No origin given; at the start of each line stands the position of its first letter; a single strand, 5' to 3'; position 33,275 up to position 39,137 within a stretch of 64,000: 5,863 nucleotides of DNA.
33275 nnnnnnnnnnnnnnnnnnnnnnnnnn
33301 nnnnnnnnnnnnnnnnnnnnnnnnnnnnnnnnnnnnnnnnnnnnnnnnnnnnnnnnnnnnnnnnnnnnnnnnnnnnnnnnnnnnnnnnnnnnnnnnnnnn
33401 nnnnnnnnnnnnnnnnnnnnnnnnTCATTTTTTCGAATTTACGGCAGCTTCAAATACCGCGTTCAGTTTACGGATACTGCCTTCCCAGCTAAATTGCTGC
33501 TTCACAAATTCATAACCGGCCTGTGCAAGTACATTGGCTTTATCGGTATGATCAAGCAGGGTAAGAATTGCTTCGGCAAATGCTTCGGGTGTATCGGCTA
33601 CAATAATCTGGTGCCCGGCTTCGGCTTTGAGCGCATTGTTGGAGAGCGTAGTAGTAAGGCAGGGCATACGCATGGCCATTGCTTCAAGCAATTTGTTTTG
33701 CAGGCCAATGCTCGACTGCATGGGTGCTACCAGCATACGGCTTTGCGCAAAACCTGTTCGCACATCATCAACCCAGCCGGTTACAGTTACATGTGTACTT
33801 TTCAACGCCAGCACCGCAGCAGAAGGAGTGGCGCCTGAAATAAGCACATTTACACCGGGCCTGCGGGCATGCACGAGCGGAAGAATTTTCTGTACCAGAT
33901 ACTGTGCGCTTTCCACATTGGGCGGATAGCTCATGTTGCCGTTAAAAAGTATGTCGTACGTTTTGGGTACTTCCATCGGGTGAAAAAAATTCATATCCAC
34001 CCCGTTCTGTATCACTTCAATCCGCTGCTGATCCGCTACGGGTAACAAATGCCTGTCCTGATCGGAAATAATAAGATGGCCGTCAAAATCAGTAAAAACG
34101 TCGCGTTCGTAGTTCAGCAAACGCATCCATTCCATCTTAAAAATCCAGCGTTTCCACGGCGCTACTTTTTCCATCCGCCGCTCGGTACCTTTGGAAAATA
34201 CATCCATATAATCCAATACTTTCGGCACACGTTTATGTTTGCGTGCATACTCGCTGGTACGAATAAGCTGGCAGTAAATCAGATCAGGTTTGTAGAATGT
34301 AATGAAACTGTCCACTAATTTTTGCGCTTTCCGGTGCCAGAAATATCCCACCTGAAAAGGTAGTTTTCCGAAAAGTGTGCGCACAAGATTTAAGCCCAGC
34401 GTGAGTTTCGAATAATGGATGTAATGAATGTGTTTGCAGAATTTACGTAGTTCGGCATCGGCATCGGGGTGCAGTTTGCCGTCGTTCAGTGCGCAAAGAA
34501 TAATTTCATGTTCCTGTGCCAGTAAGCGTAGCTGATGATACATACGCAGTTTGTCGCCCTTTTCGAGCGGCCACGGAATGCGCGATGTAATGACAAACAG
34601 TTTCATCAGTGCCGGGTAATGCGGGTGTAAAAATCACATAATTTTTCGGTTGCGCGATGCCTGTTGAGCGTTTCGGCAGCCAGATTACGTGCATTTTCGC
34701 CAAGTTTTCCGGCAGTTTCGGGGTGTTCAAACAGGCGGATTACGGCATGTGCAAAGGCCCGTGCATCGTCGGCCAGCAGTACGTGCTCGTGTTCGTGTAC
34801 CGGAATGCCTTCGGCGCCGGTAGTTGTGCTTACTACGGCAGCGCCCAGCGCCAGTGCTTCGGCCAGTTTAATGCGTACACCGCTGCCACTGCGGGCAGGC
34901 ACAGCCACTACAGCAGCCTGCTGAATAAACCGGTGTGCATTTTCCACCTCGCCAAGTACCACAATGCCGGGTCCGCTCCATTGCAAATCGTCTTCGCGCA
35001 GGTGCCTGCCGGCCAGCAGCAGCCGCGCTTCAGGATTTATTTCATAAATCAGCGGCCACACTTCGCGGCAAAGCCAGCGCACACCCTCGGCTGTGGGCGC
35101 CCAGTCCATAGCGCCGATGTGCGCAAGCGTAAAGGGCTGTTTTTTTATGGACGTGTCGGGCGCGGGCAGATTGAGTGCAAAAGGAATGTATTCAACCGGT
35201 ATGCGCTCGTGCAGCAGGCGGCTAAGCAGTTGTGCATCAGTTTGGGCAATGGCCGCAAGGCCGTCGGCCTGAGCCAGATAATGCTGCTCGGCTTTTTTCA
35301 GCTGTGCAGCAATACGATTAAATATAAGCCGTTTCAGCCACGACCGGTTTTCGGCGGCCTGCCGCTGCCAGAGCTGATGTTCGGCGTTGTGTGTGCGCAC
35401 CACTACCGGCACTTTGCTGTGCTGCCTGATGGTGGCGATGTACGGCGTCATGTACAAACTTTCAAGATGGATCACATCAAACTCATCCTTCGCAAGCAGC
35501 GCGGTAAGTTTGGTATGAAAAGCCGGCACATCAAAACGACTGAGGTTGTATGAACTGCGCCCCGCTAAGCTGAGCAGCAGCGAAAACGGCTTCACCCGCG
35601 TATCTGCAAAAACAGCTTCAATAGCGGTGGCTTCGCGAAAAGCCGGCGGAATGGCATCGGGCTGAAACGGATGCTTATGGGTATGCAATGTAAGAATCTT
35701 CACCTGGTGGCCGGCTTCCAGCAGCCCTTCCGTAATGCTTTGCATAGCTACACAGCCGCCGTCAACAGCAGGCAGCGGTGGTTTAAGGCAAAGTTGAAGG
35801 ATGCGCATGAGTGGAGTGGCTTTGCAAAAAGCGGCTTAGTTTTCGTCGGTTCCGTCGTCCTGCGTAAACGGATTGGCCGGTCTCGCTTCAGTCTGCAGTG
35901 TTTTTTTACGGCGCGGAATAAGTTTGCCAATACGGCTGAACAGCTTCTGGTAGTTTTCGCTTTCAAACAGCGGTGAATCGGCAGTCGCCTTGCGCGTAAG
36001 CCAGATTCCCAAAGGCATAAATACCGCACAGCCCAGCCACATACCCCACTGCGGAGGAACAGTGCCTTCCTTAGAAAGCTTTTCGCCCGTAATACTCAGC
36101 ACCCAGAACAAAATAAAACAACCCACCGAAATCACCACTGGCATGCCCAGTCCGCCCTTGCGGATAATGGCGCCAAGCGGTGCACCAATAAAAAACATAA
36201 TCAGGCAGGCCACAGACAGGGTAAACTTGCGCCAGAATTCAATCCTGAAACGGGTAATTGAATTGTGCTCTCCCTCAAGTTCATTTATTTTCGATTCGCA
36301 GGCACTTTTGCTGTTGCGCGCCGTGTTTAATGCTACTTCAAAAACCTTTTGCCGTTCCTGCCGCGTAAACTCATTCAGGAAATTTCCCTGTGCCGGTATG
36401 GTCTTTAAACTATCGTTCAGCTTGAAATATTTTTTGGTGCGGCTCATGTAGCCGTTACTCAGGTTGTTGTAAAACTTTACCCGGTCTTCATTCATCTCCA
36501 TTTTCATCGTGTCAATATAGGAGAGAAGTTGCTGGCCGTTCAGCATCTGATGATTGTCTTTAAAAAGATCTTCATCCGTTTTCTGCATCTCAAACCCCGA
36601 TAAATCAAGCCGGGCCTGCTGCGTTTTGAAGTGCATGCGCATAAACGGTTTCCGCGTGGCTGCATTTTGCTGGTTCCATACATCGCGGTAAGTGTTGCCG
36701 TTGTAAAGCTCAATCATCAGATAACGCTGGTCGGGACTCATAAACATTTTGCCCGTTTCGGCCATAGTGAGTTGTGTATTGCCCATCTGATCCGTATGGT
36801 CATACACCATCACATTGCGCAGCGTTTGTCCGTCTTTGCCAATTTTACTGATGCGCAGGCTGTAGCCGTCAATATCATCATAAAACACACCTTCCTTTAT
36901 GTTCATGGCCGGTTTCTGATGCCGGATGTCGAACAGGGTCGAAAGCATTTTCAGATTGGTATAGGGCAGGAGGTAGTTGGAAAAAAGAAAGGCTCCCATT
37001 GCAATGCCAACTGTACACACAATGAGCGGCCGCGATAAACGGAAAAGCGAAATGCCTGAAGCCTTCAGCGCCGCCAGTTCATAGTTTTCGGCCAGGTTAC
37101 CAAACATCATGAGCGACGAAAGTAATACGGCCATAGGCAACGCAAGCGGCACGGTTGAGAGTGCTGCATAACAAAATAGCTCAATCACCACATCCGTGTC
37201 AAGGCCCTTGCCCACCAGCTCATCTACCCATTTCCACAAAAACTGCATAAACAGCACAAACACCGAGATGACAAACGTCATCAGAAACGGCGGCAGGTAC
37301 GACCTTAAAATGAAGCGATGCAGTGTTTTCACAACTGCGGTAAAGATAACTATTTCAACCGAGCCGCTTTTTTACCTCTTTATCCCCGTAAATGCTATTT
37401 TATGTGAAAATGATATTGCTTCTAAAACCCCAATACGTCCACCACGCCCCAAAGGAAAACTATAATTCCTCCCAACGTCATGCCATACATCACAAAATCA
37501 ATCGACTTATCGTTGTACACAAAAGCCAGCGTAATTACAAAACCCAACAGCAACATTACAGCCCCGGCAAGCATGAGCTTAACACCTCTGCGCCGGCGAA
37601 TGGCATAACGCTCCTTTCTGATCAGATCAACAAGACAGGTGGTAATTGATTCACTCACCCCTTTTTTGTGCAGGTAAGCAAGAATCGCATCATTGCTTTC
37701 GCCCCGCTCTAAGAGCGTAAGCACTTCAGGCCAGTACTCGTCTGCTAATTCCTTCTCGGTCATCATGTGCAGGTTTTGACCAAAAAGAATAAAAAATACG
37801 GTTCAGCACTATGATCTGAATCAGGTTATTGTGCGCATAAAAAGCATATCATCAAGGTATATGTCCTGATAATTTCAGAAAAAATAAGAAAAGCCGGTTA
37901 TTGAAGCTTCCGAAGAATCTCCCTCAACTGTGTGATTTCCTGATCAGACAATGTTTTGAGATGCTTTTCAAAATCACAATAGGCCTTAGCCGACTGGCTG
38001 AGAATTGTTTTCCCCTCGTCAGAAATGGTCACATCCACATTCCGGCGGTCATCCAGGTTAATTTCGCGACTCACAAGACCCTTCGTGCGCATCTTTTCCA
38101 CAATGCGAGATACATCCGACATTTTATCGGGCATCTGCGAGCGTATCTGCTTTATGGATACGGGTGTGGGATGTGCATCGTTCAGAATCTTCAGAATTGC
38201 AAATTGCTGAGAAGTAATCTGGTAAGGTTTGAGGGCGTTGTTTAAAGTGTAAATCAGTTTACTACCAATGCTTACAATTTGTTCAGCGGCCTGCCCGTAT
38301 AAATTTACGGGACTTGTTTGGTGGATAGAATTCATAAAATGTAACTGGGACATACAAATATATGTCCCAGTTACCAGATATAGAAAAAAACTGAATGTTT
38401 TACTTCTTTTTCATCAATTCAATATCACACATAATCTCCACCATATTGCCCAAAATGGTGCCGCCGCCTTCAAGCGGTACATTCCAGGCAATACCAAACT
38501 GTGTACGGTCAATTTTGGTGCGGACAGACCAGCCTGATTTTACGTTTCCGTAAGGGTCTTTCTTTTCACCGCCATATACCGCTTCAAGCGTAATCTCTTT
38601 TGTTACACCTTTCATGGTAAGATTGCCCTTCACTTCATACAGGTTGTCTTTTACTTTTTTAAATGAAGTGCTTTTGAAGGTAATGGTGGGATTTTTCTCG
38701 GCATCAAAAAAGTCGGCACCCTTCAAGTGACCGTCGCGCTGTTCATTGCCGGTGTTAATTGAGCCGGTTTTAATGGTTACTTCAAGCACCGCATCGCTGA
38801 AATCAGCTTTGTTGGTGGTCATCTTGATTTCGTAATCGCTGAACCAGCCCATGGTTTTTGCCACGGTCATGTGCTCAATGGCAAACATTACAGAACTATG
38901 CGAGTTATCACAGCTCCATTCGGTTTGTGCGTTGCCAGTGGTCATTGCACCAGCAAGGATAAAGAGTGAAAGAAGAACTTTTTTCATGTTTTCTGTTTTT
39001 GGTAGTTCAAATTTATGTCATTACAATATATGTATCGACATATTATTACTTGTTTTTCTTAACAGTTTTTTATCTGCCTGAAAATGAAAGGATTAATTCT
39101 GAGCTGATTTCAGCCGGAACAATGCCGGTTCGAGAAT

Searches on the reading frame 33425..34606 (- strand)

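Call 13: search_protein_families(library=pfam, proteins=[window:33425-34606:-], max_evalue=0.001)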
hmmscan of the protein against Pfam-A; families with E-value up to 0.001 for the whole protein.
window:33425-34606:- (393 aa): 4 families
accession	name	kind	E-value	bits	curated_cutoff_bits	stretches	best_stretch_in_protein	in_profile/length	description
PF13692.12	Glyco_trans_1_4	-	1.2e-24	87.7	27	1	218-352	3-141/142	Glycosyl transferases group 1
PF13524.12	Glyco_trans_1_2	-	1.6e-09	38.3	25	1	247-381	10-142/144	Glycosyl transferase-like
PF00534.26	Glycos_transf_1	-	1.1e-08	35.2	26.4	1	248-366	44-171/172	Glycosyl transferases group 1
PF13439.12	Glyco_transf_4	-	1.7e-05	25.4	28.5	1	28-206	15-169/170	Glycosyltransferase Family 4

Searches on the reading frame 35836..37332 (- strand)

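Call 77: search_protein_families(library=pfam, proteins=[window:35836-37332:-], max_evalue=0.001)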
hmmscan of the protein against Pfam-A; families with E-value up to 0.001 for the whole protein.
window:35836-37332:- (498 aa): 1 family
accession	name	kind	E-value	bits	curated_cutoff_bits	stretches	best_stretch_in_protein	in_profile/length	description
PF03739.19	LptF_LptG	-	2.8e-82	277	27.9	1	6-447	1-352/353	Lipopolysaccharide export system permease LptF/LptG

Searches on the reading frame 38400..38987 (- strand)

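Call 77: search_protein_families(library=pfam, proteins=[window:38400-38987:-], max_evalue=0.001)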
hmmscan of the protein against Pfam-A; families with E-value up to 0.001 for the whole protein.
window:38400-38987:- (195 aa): 1 family
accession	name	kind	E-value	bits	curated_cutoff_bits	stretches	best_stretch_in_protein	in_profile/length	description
PF04264.18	YceI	-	1.3e-44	152.6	23.7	1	24-190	1-149/150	YceI-like domain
